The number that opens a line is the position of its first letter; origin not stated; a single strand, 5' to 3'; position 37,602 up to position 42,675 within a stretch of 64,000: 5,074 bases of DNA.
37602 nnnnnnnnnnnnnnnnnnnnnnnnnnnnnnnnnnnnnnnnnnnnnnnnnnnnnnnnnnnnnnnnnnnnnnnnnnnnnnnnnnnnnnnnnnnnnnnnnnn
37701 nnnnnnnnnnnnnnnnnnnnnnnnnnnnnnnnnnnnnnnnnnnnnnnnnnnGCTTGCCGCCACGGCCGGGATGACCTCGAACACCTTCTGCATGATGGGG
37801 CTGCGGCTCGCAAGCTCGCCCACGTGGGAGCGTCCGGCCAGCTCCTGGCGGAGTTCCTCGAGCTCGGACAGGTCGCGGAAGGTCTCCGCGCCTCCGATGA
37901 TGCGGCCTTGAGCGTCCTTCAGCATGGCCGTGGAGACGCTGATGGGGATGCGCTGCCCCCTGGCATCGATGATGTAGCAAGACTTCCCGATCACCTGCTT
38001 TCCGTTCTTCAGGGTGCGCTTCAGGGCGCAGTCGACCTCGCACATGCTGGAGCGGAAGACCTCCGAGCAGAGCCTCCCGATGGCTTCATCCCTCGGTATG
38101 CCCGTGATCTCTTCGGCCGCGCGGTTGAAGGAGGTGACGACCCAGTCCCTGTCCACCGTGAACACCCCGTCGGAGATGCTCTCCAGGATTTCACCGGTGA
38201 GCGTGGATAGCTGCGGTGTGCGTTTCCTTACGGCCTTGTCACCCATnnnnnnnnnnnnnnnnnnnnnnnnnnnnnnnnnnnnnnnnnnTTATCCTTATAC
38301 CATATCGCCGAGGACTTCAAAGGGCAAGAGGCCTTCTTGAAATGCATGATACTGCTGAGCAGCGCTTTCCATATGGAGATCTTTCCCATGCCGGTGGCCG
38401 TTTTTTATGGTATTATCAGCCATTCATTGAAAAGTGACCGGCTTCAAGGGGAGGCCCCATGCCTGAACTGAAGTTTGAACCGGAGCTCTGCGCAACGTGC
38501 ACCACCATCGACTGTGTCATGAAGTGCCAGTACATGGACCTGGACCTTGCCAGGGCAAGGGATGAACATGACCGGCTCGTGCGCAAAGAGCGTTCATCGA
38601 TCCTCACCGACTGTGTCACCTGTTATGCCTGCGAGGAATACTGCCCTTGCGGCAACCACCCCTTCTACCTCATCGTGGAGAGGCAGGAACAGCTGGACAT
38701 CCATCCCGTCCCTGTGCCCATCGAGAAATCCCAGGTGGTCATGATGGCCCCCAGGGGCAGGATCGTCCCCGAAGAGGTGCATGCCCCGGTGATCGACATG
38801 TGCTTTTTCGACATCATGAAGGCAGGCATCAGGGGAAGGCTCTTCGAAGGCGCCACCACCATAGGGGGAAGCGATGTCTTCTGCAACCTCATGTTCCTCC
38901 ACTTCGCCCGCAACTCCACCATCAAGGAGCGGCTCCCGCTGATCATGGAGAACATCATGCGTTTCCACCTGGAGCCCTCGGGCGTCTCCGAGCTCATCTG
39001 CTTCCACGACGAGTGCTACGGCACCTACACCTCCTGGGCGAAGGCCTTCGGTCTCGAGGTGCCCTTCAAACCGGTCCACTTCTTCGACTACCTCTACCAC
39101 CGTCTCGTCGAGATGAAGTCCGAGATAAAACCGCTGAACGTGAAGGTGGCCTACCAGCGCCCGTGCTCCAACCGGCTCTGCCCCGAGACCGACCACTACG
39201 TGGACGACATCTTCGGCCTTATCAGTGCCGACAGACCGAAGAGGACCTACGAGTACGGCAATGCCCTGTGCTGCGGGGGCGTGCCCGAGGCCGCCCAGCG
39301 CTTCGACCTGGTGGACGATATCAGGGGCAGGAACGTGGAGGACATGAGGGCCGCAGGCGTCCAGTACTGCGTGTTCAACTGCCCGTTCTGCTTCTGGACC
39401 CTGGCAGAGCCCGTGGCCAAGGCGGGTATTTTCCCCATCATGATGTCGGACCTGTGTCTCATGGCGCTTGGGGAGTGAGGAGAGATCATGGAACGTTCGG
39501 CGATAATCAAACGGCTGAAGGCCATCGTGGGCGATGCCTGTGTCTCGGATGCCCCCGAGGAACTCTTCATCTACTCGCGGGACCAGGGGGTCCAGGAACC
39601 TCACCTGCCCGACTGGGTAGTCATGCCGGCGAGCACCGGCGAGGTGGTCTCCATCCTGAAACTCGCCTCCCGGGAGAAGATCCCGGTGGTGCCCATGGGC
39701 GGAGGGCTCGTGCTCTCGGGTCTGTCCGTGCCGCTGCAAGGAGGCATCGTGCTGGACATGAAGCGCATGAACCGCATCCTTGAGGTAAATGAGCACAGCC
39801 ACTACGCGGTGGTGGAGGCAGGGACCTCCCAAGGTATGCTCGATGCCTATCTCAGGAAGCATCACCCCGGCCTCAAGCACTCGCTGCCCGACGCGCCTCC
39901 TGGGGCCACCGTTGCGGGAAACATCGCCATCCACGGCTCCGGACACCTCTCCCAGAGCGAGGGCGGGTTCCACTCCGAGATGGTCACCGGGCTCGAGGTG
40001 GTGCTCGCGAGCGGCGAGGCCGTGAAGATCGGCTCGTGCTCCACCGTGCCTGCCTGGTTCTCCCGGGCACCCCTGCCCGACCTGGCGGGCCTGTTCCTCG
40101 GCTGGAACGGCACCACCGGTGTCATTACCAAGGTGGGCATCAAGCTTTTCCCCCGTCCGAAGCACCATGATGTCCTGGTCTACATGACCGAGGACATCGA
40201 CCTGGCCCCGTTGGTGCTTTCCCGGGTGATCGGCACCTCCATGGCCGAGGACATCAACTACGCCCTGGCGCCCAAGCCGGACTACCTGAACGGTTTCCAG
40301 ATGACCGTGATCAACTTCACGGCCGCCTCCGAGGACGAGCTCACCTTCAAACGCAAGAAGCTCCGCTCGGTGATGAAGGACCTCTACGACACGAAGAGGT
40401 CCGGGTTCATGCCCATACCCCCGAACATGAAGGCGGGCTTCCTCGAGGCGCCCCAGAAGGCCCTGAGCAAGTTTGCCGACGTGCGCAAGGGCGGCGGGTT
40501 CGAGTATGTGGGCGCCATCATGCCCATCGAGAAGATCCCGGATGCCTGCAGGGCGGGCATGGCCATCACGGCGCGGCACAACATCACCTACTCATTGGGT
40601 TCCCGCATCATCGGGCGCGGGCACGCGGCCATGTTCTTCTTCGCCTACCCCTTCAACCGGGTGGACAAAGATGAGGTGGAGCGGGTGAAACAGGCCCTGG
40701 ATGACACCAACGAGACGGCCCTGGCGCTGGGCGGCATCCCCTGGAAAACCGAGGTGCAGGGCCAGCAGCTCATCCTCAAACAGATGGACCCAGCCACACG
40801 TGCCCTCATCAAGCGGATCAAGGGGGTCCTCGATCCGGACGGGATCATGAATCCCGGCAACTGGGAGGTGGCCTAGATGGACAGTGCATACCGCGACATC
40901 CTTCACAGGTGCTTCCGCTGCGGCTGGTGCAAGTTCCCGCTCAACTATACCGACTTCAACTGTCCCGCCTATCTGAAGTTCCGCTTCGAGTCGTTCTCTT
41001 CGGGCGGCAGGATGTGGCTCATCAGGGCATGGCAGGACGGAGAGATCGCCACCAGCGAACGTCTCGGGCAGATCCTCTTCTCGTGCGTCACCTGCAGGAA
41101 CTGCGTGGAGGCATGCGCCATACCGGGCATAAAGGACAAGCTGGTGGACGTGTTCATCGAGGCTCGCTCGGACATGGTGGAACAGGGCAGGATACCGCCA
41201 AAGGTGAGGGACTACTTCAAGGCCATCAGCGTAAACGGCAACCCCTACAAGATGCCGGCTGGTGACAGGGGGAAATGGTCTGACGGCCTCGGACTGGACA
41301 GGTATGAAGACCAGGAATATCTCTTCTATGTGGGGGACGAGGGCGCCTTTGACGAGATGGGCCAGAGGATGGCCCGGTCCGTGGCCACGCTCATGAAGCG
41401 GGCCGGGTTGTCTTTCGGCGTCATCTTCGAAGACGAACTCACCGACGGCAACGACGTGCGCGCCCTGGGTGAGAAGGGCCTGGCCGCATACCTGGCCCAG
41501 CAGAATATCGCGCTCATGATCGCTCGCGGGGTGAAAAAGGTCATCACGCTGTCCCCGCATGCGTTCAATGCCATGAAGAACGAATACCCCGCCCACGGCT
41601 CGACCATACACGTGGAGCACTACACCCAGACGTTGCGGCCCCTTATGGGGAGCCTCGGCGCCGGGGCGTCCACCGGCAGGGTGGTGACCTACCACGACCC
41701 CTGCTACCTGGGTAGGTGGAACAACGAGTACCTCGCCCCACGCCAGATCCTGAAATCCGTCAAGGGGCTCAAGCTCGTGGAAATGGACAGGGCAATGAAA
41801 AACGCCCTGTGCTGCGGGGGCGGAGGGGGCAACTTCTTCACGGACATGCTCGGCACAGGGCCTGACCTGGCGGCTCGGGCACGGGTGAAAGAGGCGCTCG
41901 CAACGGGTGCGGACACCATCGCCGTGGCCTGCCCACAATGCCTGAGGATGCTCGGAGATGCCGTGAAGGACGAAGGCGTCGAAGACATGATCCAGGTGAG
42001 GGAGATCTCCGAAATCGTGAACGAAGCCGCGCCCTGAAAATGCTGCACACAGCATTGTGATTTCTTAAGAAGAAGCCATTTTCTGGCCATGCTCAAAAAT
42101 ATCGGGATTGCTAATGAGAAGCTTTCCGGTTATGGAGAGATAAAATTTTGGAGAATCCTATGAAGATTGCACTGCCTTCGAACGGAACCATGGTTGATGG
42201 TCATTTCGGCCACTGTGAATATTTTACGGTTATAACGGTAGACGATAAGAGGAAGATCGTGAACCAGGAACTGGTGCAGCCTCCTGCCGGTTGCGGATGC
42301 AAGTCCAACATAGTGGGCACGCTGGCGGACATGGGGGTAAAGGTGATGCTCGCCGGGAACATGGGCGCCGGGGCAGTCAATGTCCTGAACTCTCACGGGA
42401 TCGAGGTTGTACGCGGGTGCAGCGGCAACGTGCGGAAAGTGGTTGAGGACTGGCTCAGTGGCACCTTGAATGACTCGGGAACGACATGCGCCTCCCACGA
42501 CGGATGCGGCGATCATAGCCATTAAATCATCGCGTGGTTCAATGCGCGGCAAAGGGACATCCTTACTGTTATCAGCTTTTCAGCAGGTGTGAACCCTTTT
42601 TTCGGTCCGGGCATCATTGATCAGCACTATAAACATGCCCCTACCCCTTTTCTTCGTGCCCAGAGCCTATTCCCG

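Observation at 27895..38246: Sigma-54-controlled operon of NifX-domain proteins, MinD-ferredoxin ATPases, NifU-Mrp fusion, CGGC, FmdB, TsaA, CoADR-rhodanese and MBL hydrolase in a non-nif context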

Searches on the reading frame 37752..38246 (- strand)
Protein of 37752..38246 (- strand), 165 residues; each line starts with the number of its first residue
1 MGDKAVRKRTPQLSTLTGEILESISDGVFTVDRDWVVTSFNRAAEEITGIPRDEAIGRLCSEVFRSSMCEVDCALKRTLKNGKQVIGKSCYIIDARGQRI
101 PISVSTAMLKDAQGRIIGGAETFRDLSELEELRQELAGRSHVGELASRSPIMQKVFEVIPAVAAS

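Call 23: find_homologous_proteins(query=window:37752-38246:-, max_evalue=0.00001)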
Query seq(165 aa) (165 aa): 754 proteins with E <= 0.00001 among 956 candidates; the best 120 are listed.
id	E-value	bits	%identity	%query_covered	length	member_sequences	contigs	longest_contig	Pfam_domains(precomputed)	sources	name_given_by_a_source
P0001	1.6e-92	325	92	100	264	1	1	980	PF13426.14,PF13188.14,PF00158.33,PF08448.17,PF00989.32,PF14532.13,PF07728.21,PF01078.28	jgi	jgi:PAS domain S-box-containing protein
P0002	1.1e-74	267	91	83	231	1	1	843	PF13426.14,PF00158.33,PF08448.17,PF00989.32,PF14532.13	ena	-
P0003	8.9e-69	248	78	90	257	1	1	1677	PF13426.14,PF13188.14,PF00158.33,PF08448.17,PF00989.32,PF14532.13,PF07728.21,PF01078.28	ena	-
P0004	4.7e-68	246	72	96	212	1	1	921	PF13426.14,PF13188.14,PF00158.33,PF08448.17,PF00989.32,PF14532.13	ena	-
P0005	4.9e-67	242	69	96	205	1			PF13426.14,PF13188.14,PF00158.33,PF08448.17,PF00989.32,PF14532.13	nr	nr:sigma 54-interacting transcriptional regulator [bacterium]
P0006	6.3e-67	242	69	100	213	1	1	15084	PF13426.14,PF13188.14,PF08448.17,PF00989.32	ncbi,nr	ncbi:MAG: PAS domain-containing protein, partial [Acidobacteria bacterium]|nr:PAS domain-containing 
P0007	1.7e-66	241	71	92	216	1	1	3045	PF13426.14,PF13188.14,PF00158.33,PF08448.17,PF00989.32,PF14532.13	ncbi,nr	ncbi:MAG TPA: Fis family transcriptional regulator, partial [Planctomycetes bacterium]|nr:Fis family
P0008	3.1e-66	240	67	100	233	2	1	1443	PF13426.14,PF13188.14,PF00158.33,PF08448.17,PF00989.32,PF14532.13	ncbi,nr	ncbi:MAG TPA: sigma 54-interacting transcriptional regulator, partial [bacterium]|nr:sigma 54-intera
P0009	9.2e-66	238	70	96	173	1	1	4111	PF13426.14,PF13188.14,PF08448.17,PF00989.32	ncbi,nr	ncbi:MAG: hypothetical protein QG578_1564, partial [Thermodesulfobacteriota bacterium]|nr:hypothetic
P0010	6.2e-65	236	67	99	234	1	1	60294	PF13426.14,PF13188.14,PF00158.33,PF08448.17,PF00989.32,PF14532.13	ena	-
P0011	1.4e-64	235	67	98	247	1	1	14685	PF13426.14,PF13188.14,PF00158.33,PF08448.17,PF00989.32,PF14532.13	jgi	jgi:PAS domain S-box-containing protein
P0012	1.9e-64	234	72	93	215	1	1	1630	PF13426.14,PF13188.14,PF00158.33,PF08448.17,PF00989.32,PF01134.29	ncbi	-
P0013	2.7e-64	234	74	90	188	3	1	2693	PF13426.14,PF13188.14,PF08448.17,PF00989.32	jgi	-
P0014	6.7e-64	232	68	95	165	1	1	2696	PF13426.14,PF13188.14,PF08448.17,PF00989.32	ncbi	ncbi:MAG: PAS domain S-box protein, partial [Acidobacteriota bacterium]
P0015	7.6e-64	232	70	92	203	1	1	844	PF13426.14,PF13188.14,PF00158.33,PF08448.17,PF00989.32,PF14532.13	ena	-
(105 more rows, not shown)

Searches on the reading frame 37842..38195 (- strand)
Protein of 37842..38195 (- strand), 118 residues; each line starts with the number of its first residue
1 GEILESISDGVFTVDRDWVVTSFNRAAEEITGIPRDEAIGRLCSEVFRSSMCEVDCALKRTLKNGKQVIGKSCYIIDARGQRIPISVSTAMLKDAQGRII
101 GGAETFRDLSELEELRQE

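Call 27: find_related_loci(query=A1, collection=genome_contigs, flank=10000)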
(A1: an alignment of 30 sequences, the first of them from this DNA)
Query A1 (118 aa) in genome_contigs; peptide patterns used: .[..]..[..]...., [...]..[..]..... (x = any residue, [..] = any of these).
599 stretches matched a pattern (row limit reached: there are more); 585 encode a relative of the query (tblastn E <= 1e-3); the best 80 are kept; 80 distinct loci.
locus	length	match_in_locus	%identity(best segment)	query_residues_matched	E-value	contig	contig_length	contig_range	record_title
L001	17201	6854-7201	83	3-118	2e-60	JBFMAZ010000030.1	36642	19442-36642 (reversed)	MAG: Thermodesulfobacteriota bacterium isolate MAG151 MAG151_30, whole genome shotgun sequence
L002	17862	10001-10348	80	3-118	3e-59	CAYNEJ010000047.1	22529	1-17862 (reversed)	MAG TPA_asm: uncultured Syntrophaceae bacterium isolate SRP192927_co6_611 genome assembly, contig: NODE_4773_length_2252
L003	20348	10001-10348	79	3-118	8e-59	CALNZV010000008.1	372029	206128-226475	MAG: uncultured Desulfobacteraceae bacterium isolate HOU_bin.0211 genome assembly, contig: contig_14444, whole genome sh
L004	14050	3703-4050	78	3-118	1e-58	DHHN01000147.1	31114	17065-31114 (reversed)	MAG TPA_asm: bacterium UBP1_UBA4771 isolate UBA4771 UBA4771_contig_5062, whole genome shotgun sequence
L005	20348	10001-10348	78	3-118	1e-58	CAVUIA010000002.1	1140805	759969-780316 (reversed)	MAG: uncultured bacterium isolate MFD04716.bin.1.102 genome assembly, contig: contig_14434, whole genome shotgun sequenc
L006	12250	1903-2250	79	3-118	2e-58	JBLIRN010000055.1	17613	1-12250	MAG: bacterium isolate MG2_202303_bin_136 MG2_202303_bin_136_scaffold_55, whole genome shotgun sequence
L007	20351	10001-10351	73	2-118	2e-58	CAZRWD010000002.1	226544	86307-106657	MAG TPA_asm: uncultured bacterium isolate binchicken_co26_181 genome assembly, contig: NODE_33_length_226544_cov_175.572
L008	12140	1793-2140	77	3-118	2e-58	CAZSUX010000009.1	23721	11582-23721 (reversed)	MAG TPA_asm: uncultured bacterium isolate binchicken_co129_836 genome assembly, contig: NODE_5881_length_23721_cov_6.310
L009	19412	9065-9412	78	3-118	5e-58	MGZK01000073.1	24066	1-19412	MAG: Geobacteraceae bacterium GWC2_55_20 gwc2_scaffold_2292, whole genome shotgun sequence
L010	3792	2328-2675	77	3-118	4e-58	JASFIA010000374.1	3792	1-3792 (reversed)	MAG: Desulfobacterales bacterium isolate D0608S02metaG_Bin_299 D0608S02metaG_FD_scaffold_15266_c1, whole genome shotgun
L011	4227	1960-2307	76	3-118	5e-58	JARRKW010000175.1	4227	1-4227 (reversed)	MAG: Desulfuromonadaceae bacterium isolate Spart_056_MAG scaffold_5434, whole genome shotgun sequence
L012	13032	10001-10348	76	3-118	4e-58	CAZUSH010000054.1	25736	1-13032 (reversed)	MAG TPA_asm: uncultured Geobacter sp. isolate binchicken_co273_237 genome assembly, contig: NODE_2124_length_25736_cov_6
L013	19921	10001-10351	77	2-118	4e-58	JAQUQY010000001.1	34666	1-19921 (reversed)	MAG: Syntrophales bacterium isolate STD1_60 NODE_2432_length_34666_cov_2.708648_Sandtown_D1, whole genome shotgun sequen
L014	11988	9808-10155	78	3-118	6e-58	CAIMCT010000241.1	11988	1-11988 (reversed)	MAG: uncultured Desulfobacteraceae bacterium isolate Umea1_bin-2529 genome assembly, contig: bin-2529:241/580, whole gen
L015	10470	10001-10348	78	3-118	1e-57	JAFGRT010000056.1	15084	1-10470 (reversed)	MAG: Acidobacteria bacterium isolate Zod_Metabat.850 k87_1612243, whole genome shotgun sequence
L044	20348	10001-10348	74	3-118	3e-55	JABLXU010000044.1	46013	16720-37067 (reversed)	MAG: Candidatus Omnitrophota bacterium isolate Ch114 contig44, whole genome shotgun sequence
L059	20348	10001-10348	76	3-118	1e-54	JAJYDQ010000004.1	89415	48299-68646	MAG: Deltaproteobacteria bacterium isolate DBS1-1.bin110 NODE_324_length_89415_cov_1.874966, whole genome shotgun sequen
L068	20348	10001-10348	72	3-118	8e-54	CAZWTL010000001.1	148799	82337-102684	MAG TPA_asm: uncultured Syntrophaceae bacterium isolate SRP192927_co7_456 genome assembly, contig: NODE_91_length_148799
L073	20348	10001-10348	72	3-118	1e-53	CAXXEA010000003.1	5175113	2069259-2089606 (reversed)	MAG: Desulfobacterales bacterium isolate 84c40b14-595f-4247-b5ef-7e7784979392 genome assembly, contig: contig_3, whole g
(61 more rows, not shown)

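Call 79: search_protein_families(library=pfam, proteins=[L044:15187-16149:+, L044:13437-14294:+, L008:4678-5352:+], max_evalue=0.01)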
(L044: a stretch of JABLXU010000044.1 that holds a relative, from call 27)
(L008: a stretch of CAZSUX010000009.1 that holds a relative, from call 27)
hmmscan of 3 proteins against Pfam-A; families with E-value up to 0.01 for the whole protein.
L044:15187-16149:+ (320 aa): 2 families
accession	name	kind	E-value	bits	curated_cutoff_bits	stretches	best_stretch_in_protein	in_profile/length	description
PF04055.27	Radical_SAM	-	3.7e-17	63.4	29.5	1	28-184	3-156/166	Radical SAM superfamily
PF12840.13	HTH_20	-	4.4e-05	23.8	27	1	260-297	8-46/51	Helix-turn-helix domain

L044:13437-14294:+ (285 aa): 1 family
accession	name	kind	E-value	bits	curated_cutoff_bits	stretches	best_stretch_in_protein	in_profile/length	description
PF01937.24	ARMT1-like_dom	-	6.7e-70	236.2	25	1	6-278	4-311/311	Damage-control phosphatase ARMT1-like domain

L008:4678-5352:+ (224 aa): 3 families
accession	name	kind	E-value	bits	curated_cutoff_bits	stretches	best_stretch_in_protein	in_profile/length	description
PF00578.27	AhpC-TSA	-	1.3e-33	116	26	1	10-146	1-123/124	AhpC/TSA family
PF10417.14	1-cysPrx_C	-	2.5e-15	56.6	21.1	1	167-204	1-39/41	C-terminal domain of 1-Cys peroxiredoxin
PF08534.16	Redoxin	-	8.2e-15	55.3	26.6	1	11-147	3-131/148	Redoxin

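Call 94: search_protein_families(library=pfam, proteins=[L059:12199-12573:+, L059:12741-13799:+, L059:13821-14669:+, L059:14736-15686:+, L068:12150-12536:+, L068:12801-13796:+, L073:12812-13798:+], max_evalue=0.0001)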
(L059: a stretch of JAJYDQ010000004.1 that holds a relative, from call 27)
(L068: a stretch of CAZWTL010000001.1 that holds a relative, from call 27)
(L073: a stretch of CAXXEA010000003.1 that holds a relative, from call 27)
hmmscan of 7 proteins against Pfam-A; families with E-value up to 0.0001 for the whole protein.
L059:12199-12573:+ (124 aa): 1 family
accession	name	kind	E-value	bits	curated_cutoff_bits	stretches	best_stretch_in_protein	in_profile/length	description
PF17253.7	DUF5320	-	1.8e-23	84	27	1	1-116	1-98/99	Family of unknown function (DUF5320)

L059:12741-13799:+ (352 aa): 3 families
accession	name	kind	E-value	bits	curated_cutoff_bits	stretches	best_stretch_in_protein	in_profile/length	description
PF14522.11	Cytochrome_C7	-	4.1e-10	39.8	24.8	0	125-189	6-66/67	Cytochrome c7 and related cytochrome c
PF14537.11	Cytochrom_c3_2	-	6e-07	30.3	25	0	126-200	1-78/79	Cytochrome c3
PF22678.1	Cytochrom_c_NrfB-like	-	2.3e-05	25.2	27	0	70-139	1-66/89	Cytochrome c-type protein NrfB-like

L059:13821-14669:+ (282 aa): 2 families
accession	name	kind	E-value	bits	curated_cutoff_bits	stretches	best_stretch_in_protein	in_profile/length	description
PF04016.18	DUF364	-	4e-34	117.8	23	1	131-258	7-142/147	Putative heavy-metal chelation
PF13938.11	DUF4213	-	2.4e-17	63.4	23.5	1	26-113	2-75/75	Putative heavy-metal chelation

L059:14736-15686:+ (316 aa): 1 family
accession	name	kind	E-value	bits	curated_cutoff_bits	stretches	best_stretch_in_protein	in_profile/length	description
PF04055.27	Radical_SAM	-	4.2e-14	53.5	29.5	1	27-183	2-155/166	Radical SAM superfamily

L068:12150-12536:+ (128 aa): 1 family
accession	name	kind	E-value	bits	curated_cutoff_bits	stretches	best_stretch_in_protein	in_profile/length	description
PF17253.7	DUF5320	-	7.5e-21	75.6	27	1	1-120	1-98/99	Family of unknown function (DUF5320)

L068:12801-13796:+ (331 aa): 1 family
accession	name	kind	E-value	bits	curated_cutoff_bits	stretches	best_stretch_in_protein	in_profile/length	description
PF04055.27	Radical_SAM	-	1e-11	45.7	29.5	1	32-194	2-158/166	Radical SAM superfamily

L073:12812-13798:+ (328 aa): 1 family
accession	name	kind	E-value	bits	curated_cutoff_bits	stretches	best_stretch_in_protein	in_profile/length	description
PF01937.24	ARMT1-like_dom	-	7.5e-69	232.7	25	1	29-301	2-309/311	Damage-control phosphatase ARMT1-like domain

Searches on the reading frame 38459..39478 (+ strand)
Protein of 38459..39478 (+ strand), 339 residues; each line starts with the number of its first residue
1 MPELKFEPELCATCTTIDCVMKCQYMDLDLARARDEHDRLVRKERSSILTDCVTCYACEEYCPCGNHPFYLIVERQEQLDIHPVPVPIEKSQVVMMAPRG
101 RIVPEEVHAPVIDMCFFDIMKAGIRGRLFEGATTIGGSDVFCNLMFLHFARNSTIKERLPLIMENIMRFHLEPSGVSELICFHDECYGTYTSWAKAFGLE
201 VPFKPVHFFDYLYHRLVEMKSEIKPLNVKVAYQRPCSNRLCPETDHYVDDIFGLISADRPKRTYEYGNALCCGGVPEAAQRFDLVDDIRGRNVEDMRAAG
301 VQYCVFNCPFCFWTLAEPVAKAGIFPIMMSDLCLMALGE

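Call 30: search_protein_families(library=pfam, proteins=[window:38459-39478:+], max_evalue=0.001)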
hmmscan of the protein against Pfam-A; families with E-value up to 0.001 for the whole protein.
window:38459-39478:+ (339 aa): 1 family
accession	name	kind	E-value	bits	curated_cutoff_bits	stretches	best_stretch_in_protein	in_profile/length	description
PF02754.22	CCG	-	2.3e-06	28.1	20.6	1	230-315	1-84/85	Cysteine-rich domain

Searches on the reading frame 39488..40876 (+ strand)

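Call 30: search_protein_families(library=pfam, proteins=[window:39488-40876:+], max_evalue=0.001)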
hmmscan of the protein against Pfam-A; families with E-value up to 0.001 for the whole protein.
window:39488-40876:+ (462 aa): 2 families
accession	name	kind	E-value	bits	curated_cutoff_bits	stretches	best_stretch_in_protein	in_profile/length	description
PF01565.28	FAD_binding_4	-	4.5e-31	107.8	26.4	1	41-181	1-138/139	FAD binding domain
PF02913.24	FAD-oxidase_C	-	3e-10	40.7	21.2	1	345-458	135-247/248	FAD linked oxidases, C-terminal domain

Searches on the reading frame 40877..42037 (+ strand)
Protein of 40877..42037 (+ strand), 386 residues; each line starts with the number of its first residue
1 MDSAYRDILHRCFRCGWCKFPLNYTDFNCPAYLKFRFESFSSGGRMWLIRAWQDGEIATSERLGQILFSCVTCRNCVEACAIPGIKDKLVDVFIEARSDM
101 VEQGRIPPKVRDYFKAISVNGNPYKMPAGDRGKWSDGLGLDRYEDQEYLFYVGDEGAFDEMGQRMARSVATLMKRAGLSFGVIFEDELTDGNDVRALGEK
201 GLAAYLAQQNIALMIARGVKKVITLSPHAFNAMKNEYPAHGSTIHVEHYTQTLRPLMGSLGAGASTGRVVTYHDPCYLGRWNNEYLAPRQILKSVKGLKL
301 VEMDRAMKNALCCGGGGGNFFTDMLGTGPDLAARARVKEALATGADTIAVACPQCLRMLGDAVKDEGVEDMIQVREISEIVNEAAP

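Call 30: search_protein_families(library=pfam, proteins=[window:40877-42037:+], max_evalue=0.001)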
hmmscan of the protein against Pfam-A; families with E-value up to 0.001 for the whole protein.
window:40877-42037:+ (386 aa): 3 families
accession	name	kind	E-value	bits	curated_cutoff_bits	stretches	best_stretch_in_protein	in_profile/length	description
PF02754.22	CCG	-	1.8e-19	70.1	20.6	1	270-359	1-84/85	Cysteine-rich domain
PF13183.11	Fer4_8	-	1.1e-08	35.9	27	1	9-80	2-64/68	4Fe-4S dicluster domain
PF13237.11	Fer4_10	-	0.00097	19.5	25.5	0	9-80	6-52/53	4Fe-4S dicluster domain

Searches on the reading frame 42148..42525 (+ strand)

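Call 30: search_protein_families(library=pfam, proteins=[window:42148-42525:+], max_evalue=0.001)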
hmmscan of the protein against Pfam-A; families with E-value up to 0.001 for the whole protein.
window:42148-42525:+ (125 aa): 1 family
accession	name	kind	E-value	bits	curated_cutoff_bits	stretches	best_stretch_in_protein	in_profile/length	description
PF02579.22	Nitro_FeMo-Co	-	2.5e-23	82.6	26.3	1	13-103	2-93/94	Dinitrogenase iron-molybdenum cofactor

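Call 56: search_protein_families(library=ncbifam, proteins=[window:42148-42525:+], max_evalue=0.00001)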
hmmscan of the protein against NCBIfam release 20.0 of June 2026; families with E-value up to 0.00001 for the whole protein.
window:42148-42525:+ (125 aa): 1 family
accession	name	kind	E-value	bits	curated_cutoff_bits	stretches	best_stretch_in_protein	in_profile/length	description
NF041136.1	MrpORP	equivalog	2.9e-21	76.2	450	1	3-107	263-365/365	iron-sulfur cluster carrier protein MrpORP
